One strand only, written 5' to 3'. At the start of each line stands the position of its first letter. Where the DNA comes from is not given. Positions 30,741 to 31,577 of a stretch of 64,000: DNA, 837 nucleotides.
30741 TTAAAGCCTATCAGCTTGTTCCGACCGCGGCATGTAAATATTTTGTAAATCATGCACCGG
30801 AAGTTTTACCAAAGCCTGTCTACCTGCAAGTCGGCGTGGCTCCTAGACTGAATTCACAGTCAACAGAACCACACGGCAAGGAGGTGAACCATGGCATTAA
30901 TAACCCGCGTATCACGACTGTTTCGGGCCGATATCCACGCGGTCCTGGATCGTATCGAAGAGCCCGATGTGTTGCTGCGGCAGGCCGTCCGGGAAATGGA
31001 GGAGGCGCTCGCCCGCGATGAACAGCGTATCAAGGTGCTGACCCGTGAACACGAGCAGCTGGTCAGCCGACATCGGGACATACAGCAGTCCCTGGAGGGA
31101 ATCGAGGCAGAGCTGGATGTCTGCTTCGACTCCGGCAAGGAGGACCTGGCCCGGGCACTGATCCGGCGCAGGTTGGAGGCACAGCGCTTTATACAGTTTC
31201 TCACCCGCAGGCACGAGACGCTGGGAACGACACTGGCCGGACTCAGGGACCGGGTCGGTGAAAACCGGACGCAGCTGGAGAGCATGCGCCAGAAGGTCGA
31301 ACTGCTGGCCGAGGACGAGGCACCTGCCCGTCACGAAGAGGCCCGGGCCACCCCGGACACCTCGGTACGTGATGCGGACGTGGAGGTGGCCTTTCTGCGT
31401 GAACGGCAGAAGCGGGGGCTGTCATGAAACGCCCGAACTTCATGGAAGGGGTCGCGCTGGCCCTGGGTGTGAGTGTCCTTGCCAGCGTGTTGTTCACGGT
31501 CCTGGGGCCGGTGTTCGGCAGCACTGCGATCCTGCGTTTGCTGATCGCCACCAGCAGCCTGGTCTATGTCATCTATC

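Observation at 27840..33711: Lia/Psp-like envelope module: two-component system divergent from a pspA-like / membrane protein / secreted vWA operon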

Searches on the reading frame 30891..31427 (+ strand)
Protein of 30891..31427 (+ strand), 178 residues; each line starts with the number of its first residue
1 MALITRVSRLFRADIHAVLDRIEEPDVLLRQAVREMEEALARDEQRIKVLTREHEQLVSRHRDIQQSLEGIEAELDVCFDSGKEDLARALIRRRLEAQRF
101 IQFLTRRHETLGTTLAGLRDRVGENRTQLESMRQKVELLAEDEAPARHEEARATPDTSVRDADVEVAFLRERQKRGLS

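Call 3: search_protein_families(library=pfam, proteins=[window:30891-31427:+], max_evalue=1)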
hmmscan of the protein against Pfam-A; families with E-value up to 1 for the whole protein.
window:30891-31427:+ (178 aa): 19 families
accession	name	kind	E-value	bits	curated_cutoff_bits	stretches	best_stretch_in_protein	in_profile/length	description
PF04012.17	PspA_IM30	-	1.1e-20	74.6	33.9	1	5-152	4-151/220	PspA/IM30 family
PF04102.17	SlyX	-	0.0015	19.5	30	1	19-70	5-56/67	SlyX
PF06103.16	DUF948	-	0.012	16.2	37.2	1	29-80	24-75/89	Bacterial protein of unknown function (DUF948)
PF12329.13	TMF_DNA_bd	-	0.025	15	35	1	29-63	38-72/74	TATA element modulatory factor 1 DNA binding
PF11559.13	ADIP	-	0.026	15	34.3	1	88-149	41-102/151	Afadin- and alpha -actinin-Binding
PF13815.11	Dzip-like_N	-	0.027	14.8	27.9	1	97-149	64-116/118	Iguana/Dzip1-like DAZ-interacting protein N-terminal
PF10205.14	KLRAQ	-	0.039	14.7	27.3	1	28-69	30-71/105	Predicted coiled-coil domain-containing protein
PF01814.28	Hemerythrin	-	0.062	14.2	25.3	1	35-91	60-113/127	Hemerythrin HHE cation binding domain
PF06419.17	COG6_N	-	0.083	13.5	27.4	0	15-66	38-89/114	Conserved oligomeric complex COG6, N-terminal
PF24319.2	DUF7491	-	0.089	13.5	30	1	28-73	39-84/90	Coiled-coil region of unknown function (DUF7491)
PF05377.16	FlaC_arch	-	0.12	13.2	27.8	0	33-68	2-37/55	Flagella accessory protein C (FlaC)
PF21585.2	A-ATP_synth_H_N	-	0.12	12.9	27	1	19-48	6-34/46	Archaeal A-ATP synthase, subunit H, N-terminal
PF00435.27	Spectrin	-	0.16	12.9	29.9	1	34-129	18-103/105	Spectrin repeat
PF17932.6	TetR_C_24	-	0.2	12.4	26.4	1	29-85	8-65/114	Tetracyclin repressor-like, C-terminal domain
PF19111.5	DUF5798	-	0.21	12.2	27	0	101-147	10-56/89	Family of unknown function (DUF5798)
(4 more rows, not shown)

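Call 4: search_protein_families(library=ncbifam, proteins=[window:30891-31427:+], max_evalue=1)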
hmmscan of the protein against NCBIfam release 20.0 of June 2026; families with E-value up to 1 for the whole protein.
window:30891-31427:+ (178 aa): 12 families
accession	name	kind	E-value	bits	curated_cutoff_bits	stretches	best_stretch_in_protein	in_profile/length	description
TIGR02977.1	phageshock_pspA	equivalog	2e-11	44.1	242.95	1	1-149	1-149/219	phage shock protein PspA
NF045984.1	StressProtLiaH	equivalog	2e-10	40.8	380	1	4-144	3-144/225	stress responsive protein LiaH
NF007974.0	PRK10698.1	equivalog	3.7e-09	36.6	336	1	1-140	1-140/222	phage shock protein PspA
NF005198.1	PRK06669.1-3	equivalog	0.00011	21.5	200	1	20-90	93-162/299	flagellar assembly protein FliH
NF003584.0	PRK05248.3-5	equivalog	0.0031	17.7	190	1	36-80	28-71/122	hypothetical protein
TIGR02473.1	flagell_FliJ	equivalog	0.0052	17.2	50.45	1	43-139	11-108/141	flagellar export protein FliJ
NF033885.1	conj_TraP_IncI1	equivalog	0.0058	16.4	135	1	85-153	86-153/217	conjugal transfer protein TraP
TIGR02169.1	SMC_prok_A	equivalog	0.014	13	729.4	1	27-144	776-893/1165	chromosome segregation protein SMC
NF002140.0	PRK00977.1-4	equivalog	0.018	14.8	71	1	33-59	47-73/81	exodeoxyribonuclease VII small subunit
TIGR01069.2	mutS2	equivalog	0.032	12.5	400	1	24-150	513-638/790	endonuclease MutS2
TIGR03495.1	phage_LysB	equivalog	0.11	12.7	92.75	1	19-57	56-94/135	Rz-like lysis system protein LysB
TIGR04211.1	SH3_and_anchor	equivalog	0.28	10.8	65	0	30-133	65-159/198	TIGR04211 family SH3 domain-containing protein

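Call 9: find_homologous_proteins(query=window:30891-31427:+, max_evalue=0.001)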
Query window:30891-31427:+ (178 aa): 2875 proteins with E <= 0.001 among 3558 candidates; the best 120 are listed.
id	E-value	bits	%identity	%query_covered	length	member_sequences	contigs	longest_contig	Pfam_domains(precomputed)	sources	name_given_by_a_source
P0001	2.9e-101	354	99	100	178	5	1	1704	PF04012.18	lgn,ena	-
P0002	6.9e-89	314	90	100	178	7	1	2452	PF04012.18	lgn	-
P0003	7.4e-85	301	85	100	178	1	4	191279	PF04012.18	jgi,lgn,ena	-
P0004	7.9e-85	300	85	100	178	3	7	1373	PF04012.18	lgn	-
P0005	6.2e-83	294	83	100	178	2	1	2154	PF04012.18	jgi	-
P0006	7.4e-83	294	83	100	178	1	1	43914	PF04012.18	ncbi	-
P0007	4.3e-82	292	81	100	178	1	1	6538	PF04012.18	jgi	jgi:phage shock protein A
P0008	1.1e-77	277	77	100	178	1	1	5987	PF04012.18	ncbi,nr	ncbi:MAG: hypothetical protein HKM88_03630 [Halobacteria archaeon]|nr:hypothetical protein [Halobact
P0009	4.7e-75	269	76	100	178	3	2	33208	PF04012.18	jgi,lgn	jgi:phage shock protein A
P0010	2.2e-67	244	73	100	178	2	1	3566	PF04012.18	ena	-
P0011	9.4e-66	239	70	98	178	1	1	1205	PF04012.18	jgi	jgi:phage shock protein A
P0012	2.5e-64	234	72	99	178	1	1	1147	PF04012.18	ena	-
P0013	3.1e-64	234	73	98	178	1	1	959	PF04012.18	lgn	-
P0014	3.6e-64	233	70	100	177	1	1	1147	PF04012.18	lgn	-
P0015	5.3e-64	233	69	98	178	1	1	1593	PF04012.18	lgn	-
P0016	5.6e-64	233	69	98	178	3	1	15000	PF04012.18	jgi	-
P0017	9.7e-64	232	69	98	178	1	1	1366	PF04012.18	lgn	-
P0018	1.2e-63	232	69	99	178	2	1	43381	PF04012.18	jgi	-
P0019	1.7e-63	231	67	99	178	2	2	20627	PF04012.18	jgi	jgi:phage shock protein A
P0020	4.7e-63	230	68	100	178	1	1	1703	PF04012.18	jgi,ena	jgi:phage shock protein A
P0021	1.6e-62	228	66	99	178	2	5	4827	PF04012.18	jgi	jgi:phage shock protein A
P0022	1.6e-62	228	71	98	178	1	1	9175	PF04012.18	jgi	jgi:phage shock protein A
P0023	1.9e-62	228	90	71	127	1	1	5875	PF04012.18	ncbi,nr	ncbi:MAG: PspA/IM30 family protein, partial [Gammaproteobacteria bacterium]|nr:PspA/IM30 family prot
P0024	3.1e-62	227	70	98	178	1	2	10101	PF04012.18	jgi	jgi:phage shock protein A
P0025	3.4e-62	227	66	99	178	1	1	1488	PF04012.18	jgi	jgi:phage shock protein A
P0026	3.6e-62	227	68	100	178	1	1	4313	PF04012.18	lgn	-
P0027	3.7e-62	227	69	99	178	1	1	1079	PF04012.18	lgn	-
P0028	7.8e-62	226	68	99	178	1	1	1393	PF04012.18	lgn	-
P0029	8.3e-62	226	67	99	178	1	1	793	PF04012.18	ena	-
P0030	8.5e-62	226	69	99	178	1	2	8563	PF04012.18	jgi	jgi:phage shock protein A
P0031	9.0e-62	226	69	98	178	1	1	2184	PF04012.18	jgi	-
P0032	1.0e-61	225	67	98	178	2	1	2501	PF04012.18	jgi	jgi:phage shock protein A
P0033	1.4e-61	225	69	98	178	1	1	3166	PF04012.18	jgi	jgi:phage shock protein A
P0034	1.4e-61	225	67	100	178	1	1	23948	PF04012.18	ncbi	-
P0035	1.7e-61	225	68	99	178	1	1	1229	PF04012.18,PF04102.18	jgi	-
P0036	2.0e-61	224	69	98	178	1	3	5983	PF04012.18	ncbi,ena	-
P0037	2.6e-61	224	67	99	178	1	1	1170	PF04012.18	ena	-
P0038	3.4e-61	224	66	99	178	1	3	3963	PF04012.18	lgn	-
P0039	3.7e-61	224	68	98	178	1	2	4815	PF04012.18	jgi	jgi:phage shock protein A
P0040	3.9e-61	224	69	98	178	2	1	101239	PF04012.18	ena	-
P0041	4.4e-61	223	67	98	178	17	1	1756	PF04012.18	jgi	jgi:phage shock protein A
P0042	4.7e-61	223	69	98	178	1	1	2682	PF04012.18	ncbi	-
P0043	5.6e-61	223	65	100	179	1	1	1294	PF04012.18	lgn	-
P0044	6.3e-61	223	67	98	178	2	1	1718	PF04012.18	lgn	-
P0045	6.9e-61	223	68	99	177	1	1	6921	PF04012.18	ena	-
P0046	7.4e-61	223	67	98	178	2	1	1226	PF04012.18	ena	-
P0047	1.2e-60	222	68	99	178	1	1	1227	PF04012.18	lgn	-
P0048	1.9e-60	221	68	98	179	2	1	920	PF04012.18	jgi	jgi:phage shock protein A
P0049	2.1e-60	221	66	100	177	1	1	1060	PF04012.18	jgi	-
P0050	2.3e-60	221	68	100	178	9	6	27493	PF04012.18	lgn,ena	-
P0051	2.8e-60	221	67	98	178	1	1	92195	PF04012.18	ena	-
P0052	3.1e-60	221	66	99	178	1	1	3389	PF04012.18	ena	-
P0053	3.7e-60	220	66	99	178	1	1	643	PF04012.18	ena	-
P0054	3.8e-60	220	68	100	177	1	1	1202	PF04012.18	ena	-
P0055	3.8e-60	220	67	98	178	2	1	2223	PF04012.18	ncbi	-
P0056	4.3e-60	220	67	99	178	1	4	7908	PF04012.18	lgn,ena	-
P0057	4.4e-60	220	64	99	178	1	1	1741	PF04012.18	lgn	-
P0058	4.5e-60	220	65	99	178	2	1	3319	PF04012.18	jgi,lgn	-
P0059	5.2e-60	220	69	98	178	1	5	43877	PF04012.18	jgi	jgi:phage shock protein A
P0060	5.9e-60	220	67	100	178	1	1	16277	PF04012.18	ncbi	-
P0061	6.0e-60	220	66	99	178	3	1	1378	PF04012.18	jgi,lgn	-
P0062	7.0e-60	219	67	98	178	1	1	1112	PF04012.18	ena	-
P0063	7.6e-60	219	66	99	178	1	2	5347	PF04012.18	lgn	-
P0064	7.8e-60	219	67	98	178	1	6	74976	PF04012.18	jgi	jgi:phage shock protein A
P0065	8.4e-60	219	65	100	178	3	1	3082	PF04012.18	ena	-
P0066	8.8e-60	219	66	100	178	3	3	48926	PF04012.18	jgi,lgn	jgi:phage shock protein A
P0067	9.6e-60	219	66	99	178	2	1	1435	PF04012.18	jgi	jgi:phage shock protein A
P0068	9.8e-60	219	67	98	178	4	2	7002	PF04012.18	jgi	jgi:phage shock protein A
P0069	1.1e-59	219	67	98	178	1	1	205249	PF04012.18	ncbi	-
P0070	1.2e-59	219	66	99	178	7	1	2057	PF04012.18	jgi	jgi:phage shock protein A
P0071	1.3e-59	219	65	99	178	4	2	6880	PF04012.18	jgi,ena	jgi:phage shock protein A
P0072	1.7e-59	218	65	100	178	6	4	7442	PF04012.18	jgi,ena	-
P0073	1.8e-59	218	68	99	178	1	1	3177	PF04012.18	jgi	jgi:phage shock protein A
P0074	2.0e-59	218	66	98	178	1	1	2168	PF04012.18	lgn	-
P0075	2.1e-59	218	65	99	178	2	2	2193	PF04012.18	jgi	jgi:phage shock protein A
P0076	2.2e-59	218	67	98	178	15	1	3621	PF04012.18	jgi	jgi:phage shock protein A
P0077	2.5e-59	218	68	98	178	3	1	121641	PF04012.18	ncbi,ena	-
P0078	2.9e-59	217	66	100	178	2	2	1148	PF04012.18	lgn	-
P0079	5.1e-59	217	63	98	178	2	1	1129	PF04012.18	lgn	-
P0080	5.1e-59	217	66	100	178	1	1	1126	PF04012.18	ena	-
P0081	5.4e-59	217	61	98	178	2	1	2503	PF04012.18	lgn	-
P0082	5.6e-59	217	66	98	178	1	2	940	PF04012.18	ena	-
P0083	5.9e-59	216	65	99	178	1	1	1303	PF04012.18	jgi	-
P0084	6.3e-59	216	64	100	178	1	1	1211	PF04012.18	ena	-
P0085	6.4e-59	216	65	98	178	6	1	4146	PF04012.18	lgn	-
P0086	7.0e-59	216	65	100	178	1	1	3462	PF04012.18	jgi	jgi:phage shock protein A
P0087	7.2e-59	216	66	100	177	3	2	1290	PF04012.18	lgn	-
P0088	9.2e-59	216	66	100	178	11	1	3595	PF04012.18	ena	-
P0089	1.1e-58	216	66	98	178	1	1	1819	PF04012.18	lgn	-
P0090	1.2e-58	215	66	100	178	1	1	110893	PF04012.18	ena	-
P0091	1.4e-58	215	66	98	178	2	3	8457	PF04012.18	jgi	jgi:phage shock protein A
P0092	1.5e-58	215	65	100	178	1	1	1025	PF04012.18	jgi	-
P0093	1.8e-58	215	66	100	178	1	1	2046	PF04012.18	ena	-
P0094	2.0e-58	215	66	100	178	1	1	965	PF04012.18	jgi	jgi:phage shock protein A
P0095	2.0e-58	215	66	98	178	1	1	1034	PF04012.18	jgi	jgi:phage shock protein A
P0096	2.0e-58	215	63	99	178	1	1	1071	PF04012.18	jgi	-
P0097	2.1e-58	215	65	99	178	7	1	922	PF04012.18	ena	-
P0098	2.2e-58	215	66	100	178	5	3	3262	PF04012.18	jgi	-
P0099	2.6e-58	214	65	99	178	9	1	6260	PF04012.18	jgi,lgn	-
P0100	2.8e-58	214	65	100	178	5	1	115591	PF04012.18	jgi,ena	-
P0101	3.9e-58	214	64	100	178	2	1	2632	PF04012.18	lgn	-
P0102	4.1e-58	214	66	100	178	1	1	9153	PF04012.18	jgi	jgi:phage shock protein A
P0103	4.1e-58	214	65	100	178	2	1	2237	PF04012.18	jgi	-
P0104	4.3e-58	214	67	99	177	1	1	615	PF04012.18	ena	-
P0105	4.4e-58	214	66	100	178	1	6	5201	PF04012.18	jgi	jgi:phage shock protein A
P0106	4.5e-58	214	66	98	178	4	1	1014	PF04012.18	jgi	jgi:phage shock protein A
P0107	5.5e-58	213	66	98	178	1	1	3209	PF04012.18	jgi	jgi:phage shock protein A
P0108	6.2e-58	213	65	99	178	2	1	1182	PF04012.18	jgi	-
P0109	6.6e-58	213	64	98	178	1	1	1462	PF04012.18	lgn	-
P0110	6.8e-58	213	62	100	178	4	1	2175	PF04012.18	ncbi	-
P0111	7.3e-58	213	66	100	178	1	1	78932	PF04012.18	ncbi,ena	-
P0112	8.0e-58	213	65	100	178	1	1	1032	PF04012.18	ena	-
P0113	1.0e-57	212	65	99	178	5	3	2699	PF04012.18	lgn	-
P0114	1.0e-57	212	65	100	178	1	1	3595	PF04012.18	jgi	-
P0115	1.1e-57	212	64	100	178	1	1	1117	PF04012.18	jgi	-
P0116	1.3e-57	212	61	100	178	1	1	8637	PF04012.18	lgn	-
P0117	1.4e-57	212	64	99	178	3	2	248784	PF04012.18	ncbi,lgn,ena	-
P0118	1.4e-57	212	65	100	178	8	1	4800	PF04012.18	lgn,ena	-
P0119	1.5e-57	212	65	98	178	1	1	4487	PF04012.18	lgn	-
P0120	1.5e-57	212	66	98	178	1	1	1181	PF04012.18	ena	-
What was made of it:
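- On PspA/IM30 family (Pfam PF04012): All 120 listed homologues carry PF04012 (call 9).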

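Call 12: find_related_loci(query=A1, collection=genome_contigs, flank=8000)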
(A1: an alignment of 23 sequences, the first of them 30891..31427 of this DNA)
Query A1 (178 aa) in genome_contigs; peptide patterns used: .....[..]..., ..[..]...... (x = any residue, [..] = any of these).
339 stretches matched a pattern; 282 encode a relative of the query (tblastn E <= 1e-3); the best 80 are kept; 80 distinct loci.
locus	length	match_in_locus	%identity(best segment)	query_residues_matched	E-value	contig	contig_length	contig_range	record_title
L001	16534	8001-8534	84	1-178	8e-92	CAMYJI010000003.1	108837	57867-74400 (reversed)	MAG: uncultured Ectothiorhodospiraceae bacterium isolate ES_Gamma_053 genome assembly, contig: scaffold_72, whole genome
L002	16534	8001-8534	83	1-178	1e-91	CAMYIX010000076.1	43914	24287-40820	MAG: uncultured Ectothiorhodospiraceae bacterium isolate ES_Gamma_052 genome assembly, contig: scaffold_756, whole genom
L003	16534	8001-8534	76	1-178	7e-84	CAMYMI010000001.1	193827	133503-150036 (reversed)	MAG: uncultured Ectothiorhodospiraceae bacterium isolate ES_Gamma_050 genome assembly, contig: scaffold_3, whole genome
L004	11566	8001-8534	67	1-178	2e-71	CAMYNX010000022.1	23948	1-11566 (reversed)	MAG: uncultured Gammaproteobacteria bacterium isolate FCS_M_Gamma_074 genome assembly, contig: scaffold_1723, whole geno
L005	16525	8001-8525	67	1-175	1e-69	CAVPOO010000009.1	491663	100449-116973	MAG: uncultured Gammaproteobacteria bacterium isolate MFD09779.bin.2.228 genome assembly, contig: contig_20116, whole ge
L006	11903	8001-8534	67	1-178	3e-69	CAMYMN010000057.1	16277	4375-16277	MAG: uncultured Gammaproteobacteria bacterium isolate ES_Gamma_065 genome assembly, contig: scaffold_1937, whole genome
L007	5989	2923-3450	66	1-176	1e-68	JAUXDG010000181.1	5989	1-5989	MAG: Gammaproteobacteria bacterium isolate CSMAG_2845 CSMAG_2845_k119_1261446_length_5989_cov_9.0000, whole genome shotg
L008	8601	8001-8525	66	1-175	1e-67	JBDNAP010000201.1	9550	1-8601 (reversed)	MAG: Thiogranum sp. isolate SJRS4.bin.3 k97_195427, whole genome shotgun sequence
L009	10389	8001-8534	66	1-178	3e-67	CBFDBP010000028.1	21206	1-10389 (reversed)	MAG TPA_asm: uncultured Gammaproteobacteria bacterium isolate SRR26215676_binner12_Refined_43 genome assembly, contig: E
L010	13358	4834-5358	68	1-175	5e-67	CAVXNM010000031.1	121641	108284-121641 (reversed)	MAG: uncultured Gammaproteobacteria bacterium isolate MFD02923.bin.2.48 genome assembly, contig: contig_19614, whole gen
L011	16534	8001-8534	66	1-178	7e-67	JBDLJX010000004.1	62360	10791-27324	MAG: Pseudomonadota bacterium isolate MAG113 MAG113_4, whole genome shotgun sequence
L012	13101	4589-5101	68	1-171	1e-66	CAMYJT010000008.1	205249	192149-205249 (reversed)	MAG: uncultured Gammaproteobacteria bacterium isolate ES_M_Gamma_066 genome assembly, contig: scaffold_90, whole genome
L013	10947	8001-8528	66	1-176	5e-66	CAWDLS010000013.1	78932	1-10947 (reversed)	MAG: uncultured Gammaproteobacteria bacterium isolate MFD04944.bin.1.85 genome assembly, contig: contig_89809, whole gen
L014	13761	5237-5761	65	1-175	6e-66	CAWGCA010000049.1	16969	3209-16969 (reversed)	MAG: uncultured Gammaproteobacteria bacterium isolate MFD03804.bin.2.7 genome assembly, contig: contig_86406, whole geno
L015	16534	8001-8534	65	1-178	9e-66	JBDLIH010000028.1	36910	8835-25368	MAG: Pseudomonadota bacterium isolate MAG020 MAG020_28, whole genome shotgun sequence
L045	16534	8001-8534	56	1-178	1e-58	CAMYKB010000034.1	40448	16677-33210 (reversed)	MAG: uncultured Gammaproteobacteria bacterium isolate ES_M_Gamma_082 genome assembly, contig: scaffold_1242, whole genom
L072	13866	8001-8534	47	1-178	5e-53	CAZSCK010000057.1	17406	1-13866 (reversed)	MAG TPA_asm: uncultured Thioalkalispiraceae bacterium isolate SRP128015_co3_166 genome assembly, contig: NODE_3400_lengt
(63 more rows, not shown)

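Call 18: search_protein_families(library=padloc, proteins=[window:30891-31427:+], max_evalue=0.01)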
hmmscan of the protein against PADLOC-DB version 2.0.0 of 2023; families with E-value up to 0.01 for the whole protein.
window:30891-31427:+ (178 aa): 2 families
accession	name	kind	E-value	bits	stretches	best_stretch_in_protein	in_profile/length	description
PDLC00025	DruG2|DruG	-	0.0038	13.9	1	35-148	326-436/704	Unknown function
PDLC03865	LmuB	-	0.0049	13.1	1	29-142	571-674/1007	-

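Call 40: search_solved_structures(query=A1, max_evalue=0.01, show_alignments=2)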
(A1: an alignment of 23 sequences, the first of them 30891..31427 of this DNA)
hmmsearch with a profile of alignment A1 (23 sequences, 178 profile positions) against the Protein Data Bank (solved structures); distinct sequences matched with E-value up to 0.01: 10.
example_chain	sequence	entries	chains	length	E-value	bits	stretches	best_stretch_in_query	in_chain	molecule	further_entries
8qfv_0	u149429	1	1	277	2.5e-10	43.6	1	1-138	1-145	Protein sll0617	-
8qhv_0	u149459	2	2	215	3.3e-10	43.2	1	2-138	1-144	Membrane-associated protein Vipp1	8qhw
7o3w_D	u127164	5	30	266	7.3e-10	42.1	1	2-138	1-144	Protein sll0617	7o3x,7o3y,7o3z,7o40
9eom_A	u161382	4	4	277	2.4e-09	40.4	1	1-140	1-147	Membrane-associated protein Vipp1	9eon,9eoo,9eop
8qbv_A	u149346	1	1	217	1.2e-08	38.1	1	1-152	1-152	Membrane-associated protein Vipp1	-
8qbw_A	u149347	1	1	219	1.2e-08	38.1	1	1-152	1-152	Phage shock protein A, PspA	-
4whe_A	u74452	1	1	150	1.3e-08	38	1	1-143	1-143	Phage shock protein A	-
8qbr_A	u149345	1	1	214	1.4e-08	37.9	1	1-152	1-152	Membrane-associated protein Vipp1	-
6zvr_B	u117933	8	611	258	2.2e-08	37.2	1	1-152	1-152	Vipp1 | Phage shock protein A, PspA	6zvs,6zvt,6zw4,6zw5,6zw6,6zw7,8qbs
8qhx_D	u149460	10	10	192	0.00011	25.2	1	24-138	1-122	Membrane-associated protein Vipp1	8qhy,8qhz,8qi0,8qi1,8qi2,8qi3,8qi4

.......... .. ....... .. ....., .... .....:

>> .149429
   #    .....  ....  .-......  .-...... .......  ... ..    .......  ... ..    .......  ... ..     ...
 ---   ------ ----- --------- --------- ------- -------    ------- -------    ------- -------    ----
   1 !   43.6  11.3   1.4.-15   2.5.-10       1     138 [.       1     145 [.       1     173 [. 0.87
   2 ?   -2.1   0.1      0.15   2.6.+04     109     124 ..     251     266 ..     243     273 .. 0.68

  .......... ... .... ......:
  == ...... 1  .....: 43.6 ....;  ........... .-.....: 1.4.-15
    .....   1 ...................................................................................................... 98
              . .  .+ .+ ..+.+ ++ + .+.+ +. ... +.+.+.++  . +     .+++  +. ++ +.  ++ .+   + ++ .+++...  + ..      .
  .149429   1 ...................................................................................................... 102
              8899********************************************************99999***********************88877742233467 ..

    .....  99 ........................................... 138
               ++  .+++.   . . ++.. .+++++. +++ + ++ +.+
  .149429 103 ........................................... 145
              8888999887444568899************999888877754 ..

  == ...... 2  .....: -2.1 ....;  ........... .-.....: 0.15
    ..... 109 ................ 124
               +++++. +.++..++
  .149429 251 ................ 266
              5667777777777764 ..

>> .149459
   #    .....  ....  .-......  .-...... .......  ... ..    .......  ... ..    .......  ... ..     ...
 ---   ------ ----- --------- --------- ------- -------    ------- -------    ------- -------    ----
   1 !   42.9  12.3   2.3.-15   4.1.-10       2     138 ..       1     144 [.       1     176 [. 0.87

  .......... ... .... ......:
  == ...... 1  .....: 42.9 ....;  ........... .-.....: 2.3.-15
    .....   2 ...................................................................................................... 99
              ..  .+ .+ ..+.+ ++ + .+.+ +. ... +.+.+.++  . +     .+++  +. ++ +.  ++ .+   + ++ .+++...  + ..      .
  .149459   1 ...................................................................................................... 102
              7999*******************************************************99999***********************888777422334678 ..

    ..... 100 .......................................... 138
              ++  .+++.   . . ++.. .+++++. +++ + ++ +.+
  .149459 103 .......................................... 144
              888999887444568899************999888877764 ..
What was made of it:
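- On PspA/IM30 family (Pfam PF04012): Collinear alignment from residue 1 to about 140-152 with Vipp1, Synechocystis PspA and E. coli PspA(1-144) (call 40).
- Closest known: Enterobacterial Psp system. Same: The short protein corresponds roughly to the E. coli PspA(1-144) hairpin fragment (4whe, call 40).
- Closest known: Vipp1/IM30 and PspA ESCRT-III-like polymers. Same: They share a homologous N-terminal region of about 150 residues (α0-α3), with profile E-values of 2.5e-10 to 2.2e-08 against solved Vipp1 and PspA structures (call 40).
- The α0 helix and the hairpin are intact and collinear with Vipp1 and PspA (call 40).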
